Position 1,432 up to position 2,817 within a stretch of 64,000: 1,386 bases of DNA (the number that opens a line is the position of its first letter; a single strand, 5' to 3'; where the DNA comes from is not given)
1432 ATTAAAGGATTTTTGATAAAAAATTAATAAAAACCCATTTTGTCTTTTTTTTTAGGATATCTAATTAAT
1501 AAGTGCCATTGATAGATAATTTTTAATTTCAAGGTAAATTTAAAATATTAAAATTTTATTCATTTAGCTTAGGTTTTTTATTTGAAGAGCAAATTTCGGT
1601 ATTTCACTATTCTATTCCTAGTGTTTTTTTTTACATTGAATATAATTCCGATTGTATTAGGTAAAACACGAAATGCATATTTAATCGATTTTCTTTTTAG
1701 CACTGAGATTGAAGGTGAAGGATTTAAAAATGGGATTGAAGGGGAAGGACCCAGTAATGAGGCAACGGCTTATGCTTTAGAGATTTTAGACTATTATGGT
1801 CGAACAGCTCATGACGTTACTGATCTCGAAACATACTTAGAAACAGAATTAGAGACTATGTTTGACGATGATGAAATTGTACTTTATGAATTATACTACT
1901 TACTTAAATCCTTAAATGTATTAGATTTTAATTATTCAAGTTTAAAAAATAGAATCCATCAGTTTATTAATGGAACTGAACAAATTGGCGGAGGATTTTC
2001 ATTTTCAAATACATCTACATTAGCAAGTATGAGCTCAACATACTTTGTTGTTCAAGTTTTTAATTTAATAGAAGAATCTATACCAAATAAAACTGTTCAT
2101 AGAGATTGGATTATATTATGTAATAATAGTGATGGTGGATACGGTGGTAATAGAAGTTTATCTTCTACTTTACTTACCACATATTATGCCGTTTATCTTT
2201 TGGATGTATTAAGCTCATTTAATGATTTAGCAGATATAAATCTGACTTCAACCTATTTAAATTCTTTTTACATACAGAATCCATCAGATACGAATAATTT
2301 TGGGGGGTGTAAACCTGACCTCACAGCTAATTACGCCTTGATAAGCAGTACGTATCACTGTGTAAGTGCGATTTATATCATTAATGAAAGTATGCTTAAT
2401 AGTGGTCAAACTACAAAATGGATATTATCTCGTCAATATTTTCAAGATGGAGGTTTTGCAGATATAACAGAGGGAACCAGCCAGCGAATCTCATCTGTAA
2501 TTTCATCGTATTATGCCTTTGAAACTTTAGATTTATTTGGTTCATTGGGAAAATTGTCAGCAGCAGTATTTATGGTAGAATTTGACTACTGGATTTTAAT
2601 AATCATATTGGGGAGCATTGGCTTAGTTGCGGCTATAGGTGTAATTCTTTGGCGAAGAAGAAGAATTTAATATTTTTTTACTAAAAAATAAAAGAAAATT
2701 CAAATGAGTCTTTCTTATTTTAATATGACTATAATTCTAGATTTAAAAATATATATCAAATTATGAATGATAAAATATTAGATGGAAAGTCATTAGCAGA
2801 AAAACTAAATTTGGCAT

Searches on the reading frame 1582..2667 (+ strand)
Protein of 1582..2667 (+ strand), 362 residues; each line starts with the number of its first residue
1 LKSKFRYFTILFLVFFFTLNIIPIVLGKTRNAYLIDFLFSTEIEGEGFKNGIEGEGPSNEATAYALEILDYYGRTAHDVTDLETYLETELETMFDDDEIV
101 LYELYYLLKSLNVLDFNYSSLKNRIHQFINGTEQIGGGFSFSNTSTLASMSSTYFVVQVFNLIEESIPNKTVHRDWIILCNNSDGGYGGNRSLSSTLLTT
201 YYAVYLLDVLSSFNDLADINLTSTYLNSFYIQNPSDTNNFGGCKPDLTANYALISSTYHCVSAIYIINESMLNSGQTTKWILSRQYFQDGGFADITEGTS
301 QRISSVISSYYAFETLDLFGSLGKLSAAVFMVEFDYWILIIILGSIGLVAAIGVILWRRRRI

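Call 55: search_protein_families(library=pfam, proteins=[window:1582-2667:+], max_evalue=0.01)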
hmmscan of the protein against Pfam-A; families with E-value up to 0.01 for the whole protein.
window:1582-2667:+ (362 aa): 1 family
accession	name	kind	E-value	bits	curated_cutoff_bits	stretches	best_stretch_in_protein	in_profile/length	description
PF00432.27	Prenyltrans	-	5e-15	56.1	26.5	1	94-292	22-216/304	Prenyltransferase alpha-alpha toroid domain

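Call 68: search_solved_structures(query=window:1582-2667:+, max_evalue=1)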
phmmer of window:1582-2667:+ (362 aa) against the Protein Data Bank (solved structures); distinct sequences matched with E-value up to 1: 14.
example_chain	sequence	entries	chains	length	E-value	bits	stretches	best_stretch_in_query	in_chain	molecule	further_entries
1n94_B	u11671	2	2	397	2.9e-05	26.6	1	153-219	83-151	Protein farnesyltransferase beta subunit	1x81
1ft2_B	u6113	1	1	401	3e-05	26.5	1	153-219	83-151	PROTEIN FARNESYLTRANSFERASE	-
1nl4_B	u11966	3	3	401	3e-05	26.5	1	153-219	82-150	Protein farnesyltransferase beta subunit | Farnesyltransferase subunit beta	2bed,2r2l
1n95_B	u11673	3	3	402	3e-05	26.5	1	153-219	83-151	Protein farnesyltransferase beta subunit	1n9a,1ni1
3pz4_B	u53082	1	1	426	3.8e-05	26.2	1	153-212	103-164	Protein farnesyltransferase subunit beta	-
1o1r_B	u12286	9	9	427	3.8e-05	26.2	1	153-212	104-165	Protein farnesyltransferase beta subunit | Protein farnesyltransferase subunit beta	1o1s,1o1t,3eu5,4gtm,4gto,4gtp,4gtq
1d8d_B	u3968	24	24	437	4.2e-05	26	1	153-213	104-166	farnesyltransferase (beta subunit) | PROTEIN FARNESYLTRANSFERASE | PROTEIN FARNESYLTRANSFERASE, BETA SUBUNIT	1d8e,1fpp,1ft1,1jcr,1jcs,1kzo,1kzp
2zir_B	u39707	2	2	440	4.3e-05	26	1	153-213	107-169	Protein farnesyltransferase subunit beta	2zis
2h6g_B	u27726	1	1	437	6.2e-05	25.5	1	150-223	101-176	Protein farnesyltransferase beta subunit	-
2h6i_B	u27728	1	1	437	6.3e-05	25.5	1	150-223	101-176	Protein farnesyltransferase beta subunit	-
1jcq_B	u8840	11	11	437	0.00013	24.4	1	153-222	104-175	PROTEIN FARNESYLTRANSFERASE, BETA SUBUNIT | protein farnesyltransferase beta subunit | Protein farnesyltransferase subunit beta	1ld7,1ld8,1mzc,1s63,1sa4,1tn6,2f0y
2h6h_B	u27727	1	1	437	0.00013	24.4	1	153-222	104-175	Protein farnesyltransferase beta subunit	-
3euv_B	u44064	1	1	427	0.00027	23.4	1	150-220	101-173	Protein farnesyltransferase subunit beta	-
2vvw_A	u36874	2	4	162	0.85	11.9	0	86-137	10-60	PROTEIN A52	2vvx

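Call 69: search_protein_families(library=ncbifam, proteins=[window:1582-2667:+], max_evalue=0.01)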
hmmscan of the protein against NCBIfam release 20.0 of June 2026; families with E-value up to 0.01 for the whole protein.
window:1582-2667:+ (362 aa): 0 families
